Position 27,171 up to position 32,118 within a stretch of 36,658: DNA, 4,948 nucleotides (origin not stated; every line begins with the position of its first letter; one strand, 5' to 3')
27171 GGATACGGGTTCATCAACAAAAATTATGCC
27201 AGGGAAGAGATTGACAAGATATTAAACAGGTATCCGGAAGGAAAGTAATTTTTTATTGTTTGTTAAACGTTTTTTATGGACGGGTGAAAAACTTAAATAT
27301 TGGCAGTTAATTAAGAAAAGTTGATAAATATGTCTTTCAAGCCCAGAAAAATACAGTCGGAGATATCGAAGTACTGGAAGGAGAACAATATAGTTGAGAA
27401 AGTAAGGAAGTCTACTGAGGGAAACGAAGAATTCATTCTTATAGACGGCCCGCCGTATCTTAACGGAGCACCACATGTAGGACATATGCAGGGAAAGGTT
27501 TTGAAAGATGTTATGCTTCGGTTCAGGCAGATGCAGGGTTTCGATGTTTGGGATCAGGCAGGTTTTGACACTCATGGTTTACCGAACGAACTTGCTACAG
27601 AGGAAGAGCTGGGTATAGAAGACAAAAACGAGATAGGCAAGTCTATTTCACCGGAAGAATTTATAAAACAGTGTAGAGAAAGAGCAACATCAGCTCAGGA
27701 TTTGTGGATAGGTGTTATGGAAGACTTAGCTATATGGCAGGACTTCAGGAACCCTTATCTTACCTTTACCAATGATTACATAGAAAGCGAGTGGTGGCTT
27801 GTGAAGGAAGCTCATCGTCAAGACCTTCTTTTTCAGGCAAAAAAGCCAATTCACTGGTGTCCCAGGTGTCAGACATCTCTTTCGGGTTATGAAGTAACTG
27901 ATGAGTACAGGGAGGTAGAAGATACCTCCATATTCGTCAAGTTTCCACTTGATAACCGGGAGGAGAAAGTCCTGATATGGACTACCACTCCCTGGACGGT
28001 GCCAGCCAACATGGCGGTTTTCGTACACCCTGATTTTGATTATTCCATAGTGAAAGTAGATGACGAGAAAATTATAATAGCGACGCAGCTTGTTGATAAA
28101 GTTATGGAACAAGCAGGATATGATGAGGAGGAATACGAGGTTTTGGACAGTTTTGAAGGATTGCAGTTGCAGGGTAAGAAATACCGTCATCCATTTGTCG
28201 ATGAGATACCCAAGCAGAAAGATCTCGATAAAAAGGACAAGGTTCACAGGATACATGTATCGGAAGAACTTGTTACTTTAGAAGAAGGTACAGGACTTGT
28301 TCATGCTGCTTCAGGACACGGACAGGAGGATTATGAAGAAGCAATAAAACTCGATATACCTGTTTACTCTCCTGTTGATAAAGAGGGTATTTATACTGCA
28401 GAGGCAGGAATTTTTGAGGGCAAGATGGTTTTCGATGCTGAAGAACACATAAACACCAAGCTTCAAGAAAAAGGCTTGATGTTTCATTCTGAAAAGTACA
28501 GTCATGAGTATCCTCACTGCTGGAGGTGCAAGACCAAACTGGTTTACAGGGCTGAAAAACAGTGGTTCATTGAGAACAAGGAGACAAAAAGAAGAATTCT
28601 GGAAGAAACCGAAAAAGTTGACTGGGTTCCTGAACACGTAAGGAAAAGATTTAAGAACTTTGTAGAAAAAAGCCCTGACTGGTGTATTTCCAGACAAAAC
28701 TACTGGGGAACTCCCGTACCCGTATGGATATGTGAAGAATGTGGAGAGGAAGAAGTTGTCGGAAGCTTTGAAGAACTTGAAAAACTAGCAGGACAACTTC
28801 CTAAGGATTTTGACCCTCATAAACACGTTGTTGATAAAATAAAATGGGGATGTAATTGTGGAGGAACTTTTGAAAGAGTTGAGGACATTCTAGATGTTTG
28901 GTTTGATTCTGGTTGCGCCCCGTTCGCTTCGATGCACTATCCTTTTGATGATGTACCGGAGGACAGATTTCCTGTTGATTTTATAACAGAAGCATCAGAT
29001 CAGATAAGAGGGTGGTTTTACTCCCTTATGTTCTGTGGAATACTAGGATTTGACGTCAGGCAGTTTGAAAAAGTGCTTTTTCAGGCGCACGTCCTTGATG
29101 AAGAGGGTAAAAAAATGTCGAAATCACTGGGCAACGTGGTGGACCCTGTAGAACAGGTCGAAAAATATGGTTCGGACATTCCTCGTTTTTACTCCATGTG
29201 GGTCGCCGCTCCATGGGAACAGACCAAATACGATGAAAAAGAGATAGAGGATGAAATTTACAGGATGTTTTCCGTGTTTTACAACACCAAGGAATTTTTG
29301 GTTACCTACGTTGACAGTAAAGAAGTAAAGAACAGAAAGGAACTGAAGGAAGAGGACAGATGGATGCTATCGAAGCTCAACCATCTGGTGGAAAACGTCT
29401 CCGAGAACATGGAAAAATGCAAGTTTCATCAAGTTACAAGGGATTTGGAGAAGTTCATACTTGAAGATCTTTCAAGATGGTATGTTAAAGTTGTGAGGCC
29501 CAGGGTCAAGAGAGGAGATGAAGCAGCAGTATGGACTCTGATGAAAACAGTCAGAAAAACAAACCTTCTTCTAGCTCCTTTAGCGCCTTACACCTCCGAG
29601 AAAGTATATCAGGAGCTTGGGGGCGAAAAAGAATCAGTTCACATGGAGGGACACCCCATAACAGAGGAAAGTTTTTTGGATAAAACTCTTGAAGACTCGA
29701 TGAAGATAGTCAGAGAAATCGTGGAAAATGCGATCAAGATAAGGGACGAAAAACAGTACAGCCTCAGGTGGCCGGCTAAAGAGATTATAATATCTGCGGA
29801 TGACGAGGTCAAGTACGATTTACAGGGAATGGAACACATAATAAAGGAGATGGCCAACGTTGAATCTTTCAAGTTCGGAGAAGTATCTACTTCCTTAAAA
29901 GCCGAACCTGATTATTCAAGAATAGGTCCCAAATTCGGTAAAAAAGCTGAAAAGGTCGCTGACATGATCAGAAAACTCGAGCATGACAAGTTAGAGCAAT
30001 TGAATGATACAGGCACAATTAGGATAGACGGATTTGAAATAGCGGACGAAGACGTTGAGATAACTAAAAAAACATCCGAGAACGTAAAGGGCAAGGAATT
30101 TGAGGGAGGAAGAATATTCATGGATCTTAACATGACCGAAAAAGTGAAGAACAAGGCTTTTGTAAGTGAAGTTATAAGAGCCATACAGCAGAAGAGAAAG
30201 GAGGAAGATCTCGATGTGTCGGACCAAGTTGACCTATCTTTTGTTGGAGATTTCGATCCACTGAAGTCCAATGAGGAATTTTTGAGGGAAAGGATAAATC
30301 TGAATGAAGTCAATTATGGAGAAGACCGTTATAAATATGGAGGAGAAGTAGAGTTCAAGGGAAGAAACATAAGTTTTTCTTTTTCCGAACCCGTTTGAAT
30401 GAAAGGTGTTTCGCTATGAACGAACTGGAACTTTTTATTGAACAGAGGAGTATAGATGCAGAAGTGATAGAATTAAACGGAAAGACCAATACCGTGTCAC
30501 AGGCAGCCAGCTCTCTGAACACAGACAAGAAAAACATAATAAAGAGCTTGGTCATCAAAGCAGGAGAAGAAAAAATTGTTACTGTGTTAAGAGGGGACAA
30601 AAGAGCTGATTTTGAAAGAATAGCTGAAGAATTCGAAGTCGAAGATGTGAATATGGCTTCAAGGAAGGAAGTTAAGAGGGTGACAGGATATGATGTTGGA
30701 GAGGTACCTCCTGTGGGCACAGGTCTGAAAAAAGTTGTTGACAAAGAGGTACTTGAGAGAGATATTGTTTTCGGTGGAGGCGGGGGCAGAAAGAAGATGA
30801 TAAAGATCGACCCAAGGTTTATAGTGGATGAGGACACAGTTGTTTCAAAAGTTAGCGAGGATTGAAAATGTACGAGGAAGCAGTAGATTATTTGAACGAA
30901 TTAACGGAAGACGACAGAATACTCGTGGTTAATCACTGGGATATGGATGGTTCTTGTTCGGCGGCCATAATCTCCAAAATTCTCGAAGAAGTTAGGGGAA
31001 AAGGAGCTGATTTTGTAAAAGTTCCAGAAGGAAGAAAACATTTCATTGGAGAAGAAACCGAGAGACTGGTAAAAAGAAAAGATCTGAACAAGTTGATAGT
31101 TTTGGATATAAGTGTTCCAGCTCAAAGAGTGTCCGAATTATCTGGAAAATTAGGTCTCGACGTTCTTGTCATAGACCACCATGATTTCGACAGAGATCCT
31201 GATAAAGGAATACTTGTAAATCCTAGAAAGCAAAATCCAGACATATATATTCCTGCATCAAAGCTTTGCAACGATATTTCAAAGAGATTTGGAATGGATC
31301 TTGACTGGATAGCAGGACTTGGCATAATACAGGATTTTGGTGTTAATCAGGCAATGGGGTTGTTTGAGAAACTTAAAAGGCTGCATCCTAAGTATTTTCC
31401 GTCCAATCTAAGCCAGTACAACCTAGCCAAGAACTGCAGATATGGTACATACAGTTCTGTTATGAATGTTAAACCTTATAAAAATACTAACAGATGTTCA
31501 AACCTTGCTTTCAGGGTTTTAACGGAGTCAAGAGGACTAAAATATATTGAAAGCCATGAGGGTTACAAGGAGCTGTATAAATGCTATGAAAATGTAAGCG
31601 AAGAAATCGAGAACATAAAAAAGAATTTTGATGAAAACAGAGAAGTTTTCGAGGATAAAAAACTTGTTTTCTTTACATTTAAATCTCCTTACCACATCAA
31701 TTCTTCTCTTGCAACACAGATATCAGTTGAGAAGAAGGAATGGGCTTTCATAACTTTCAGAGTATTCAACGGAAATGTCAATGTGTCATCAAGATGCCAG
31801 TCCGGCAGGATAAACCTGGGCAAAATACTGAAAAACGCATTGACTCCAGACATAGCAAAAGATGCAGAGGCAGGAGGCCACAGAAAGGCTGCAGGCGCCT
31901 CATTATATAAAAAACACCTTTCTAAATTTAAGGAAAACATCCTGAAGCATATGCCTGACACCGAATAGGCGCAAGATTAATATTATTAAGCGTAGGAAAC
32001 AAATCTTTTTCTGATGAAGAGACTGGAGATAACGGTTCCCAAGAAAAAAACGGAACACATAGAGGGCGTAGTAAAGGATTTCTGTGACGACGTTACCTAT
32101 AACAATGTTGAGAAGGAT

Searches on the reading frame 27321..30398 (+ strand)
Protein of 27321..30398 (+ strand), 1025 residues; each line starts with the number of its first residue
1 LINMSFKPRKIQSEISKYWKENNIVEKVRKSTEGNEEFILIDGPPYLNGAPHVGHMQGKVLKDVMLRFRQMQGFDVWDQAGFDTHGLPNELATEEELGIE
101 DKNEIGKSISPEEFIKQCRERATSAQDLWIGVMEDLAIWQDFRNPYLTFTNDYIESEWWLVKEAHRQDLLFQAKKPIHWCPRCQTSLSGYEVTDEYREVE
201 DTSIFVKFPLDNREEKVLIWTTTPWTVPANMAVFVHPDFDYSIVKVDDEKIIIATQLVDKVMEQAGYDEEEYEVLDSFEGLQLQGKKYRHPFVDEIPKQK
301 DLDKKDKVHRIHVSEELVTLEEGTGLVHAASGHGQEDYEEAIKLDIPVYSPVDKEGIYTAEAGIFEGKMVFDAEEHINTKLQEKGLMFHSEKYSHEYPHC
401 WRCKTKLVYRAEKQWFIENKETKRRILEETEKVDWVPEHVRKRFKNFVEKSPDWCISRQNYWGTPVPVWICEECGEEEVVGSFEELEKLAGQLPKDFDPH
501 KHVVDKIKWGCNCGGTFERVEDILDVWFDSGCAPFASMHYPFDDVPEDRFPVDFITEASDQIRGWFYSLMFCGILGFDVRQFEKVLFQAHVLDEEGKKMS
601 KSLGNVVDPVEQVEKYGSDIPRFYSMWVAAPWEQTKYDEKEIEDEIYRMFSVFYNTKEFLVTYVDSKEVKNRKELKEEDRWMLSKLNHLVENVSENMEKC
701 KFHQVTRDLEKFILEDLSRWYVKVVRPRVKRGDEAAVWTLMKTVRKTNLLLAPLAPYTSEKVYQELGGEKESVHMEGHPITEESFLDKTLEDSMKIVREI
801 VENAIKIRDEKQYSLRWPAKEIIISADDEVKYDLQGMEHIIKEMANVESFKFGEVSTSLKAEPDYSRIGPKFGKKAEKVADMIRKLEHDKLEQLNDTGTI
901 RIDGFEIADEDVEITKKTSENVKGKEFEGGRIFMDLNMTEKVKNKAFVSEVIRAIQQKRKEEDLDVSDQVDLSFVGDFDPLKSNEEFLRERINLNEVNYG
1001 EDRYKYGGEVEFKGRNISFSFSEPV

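Call 70: search_protein_families(library=pfam, proteins=[window:27321-30398:+], max_evalue=0.0001)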
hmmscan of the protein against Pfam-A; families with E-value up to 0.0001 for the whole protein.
window:27321-30398:+ (1025 aa): 4 families
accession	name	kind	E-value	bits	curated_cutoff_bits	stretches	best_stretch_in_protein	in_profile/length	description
PF00133.28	tRNA-synt_1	-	6.4e-113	378.1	22.7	1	15-626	2-403/414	tRNA synthetases class I (I, L, M and V)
PF08264.19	Anticodon_1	-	1.2e-31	110.1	25.1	1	679-822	1-147/148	Anticodon-binding domain of tRNA ligase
PF09334.17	tRNA-synt_1g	-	2.7e-23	82.8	20.1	2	45-96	8-59/391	tRNA synthetases class I (M)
PF19302.4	DUF5915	-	5.1e-18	65.8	27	1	838-977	1-147/195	Domain of unknown function (DUF5915)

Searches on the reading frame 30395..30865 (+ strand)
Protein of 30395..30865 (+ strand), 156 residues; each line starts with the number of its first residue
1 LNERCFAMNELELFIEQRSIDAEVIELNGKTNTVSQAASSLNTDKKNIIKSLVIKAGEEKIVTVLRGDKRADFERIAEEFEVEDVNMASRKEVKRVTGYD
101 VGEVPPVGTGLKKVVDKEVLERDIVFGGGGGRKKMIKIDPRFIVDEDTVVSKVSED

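Call 70: search_protein_families(library=pfam, proteins=[window:30395-30865:+], max_evalue=0.0001)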
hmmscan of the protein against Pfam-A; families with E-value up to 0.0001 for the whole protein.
window:30395-30865:+ (156 aa): 1 family
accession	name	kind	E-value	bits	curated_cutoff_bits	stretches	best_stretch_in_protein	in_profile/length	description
PF04073.20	tRNA_edit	-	6.1e-22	78.4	25.5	1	31-140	4-117/123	Aminoacyl-tRNA editing domain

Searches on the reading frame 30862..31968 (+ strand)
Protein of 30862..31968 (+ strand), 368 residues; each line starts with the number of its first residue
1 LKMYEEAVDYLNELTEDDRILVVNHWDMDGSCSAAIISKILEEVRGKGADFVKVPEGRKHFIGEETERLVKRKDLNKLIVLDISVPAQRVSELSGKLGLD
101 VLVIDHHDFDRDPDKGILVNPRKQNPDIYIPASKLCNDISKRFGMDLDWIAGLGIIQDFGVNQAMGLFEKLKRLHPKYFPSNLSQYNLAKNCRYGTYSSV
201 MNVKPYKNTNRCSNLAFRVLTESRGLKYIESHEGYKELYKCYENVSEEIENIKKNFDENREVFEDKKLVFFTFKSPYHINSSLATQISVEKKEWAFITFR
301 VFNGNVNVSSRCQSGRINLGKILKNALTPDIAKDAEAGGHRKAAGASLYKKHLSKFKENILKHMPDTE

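Call 70: search_protein_families(library=pfam, proteins=[window:30862-31968:+], max_evalue=0.0001)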
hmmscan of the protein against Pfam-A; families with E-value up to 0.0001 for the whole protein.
window:30862-31968:+ (368 aa): 2 families
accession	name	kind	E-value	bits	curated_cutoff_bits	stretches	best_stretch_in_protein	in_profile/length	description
PF01368.27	DHH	-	3.1e-10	40.9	28.1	1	19-124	1-89/125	DHH family, N-terminal domain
PF02272.25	DHHA1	-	2.8e-05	25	25.9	1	292-359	30-95/102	DHHA1 domain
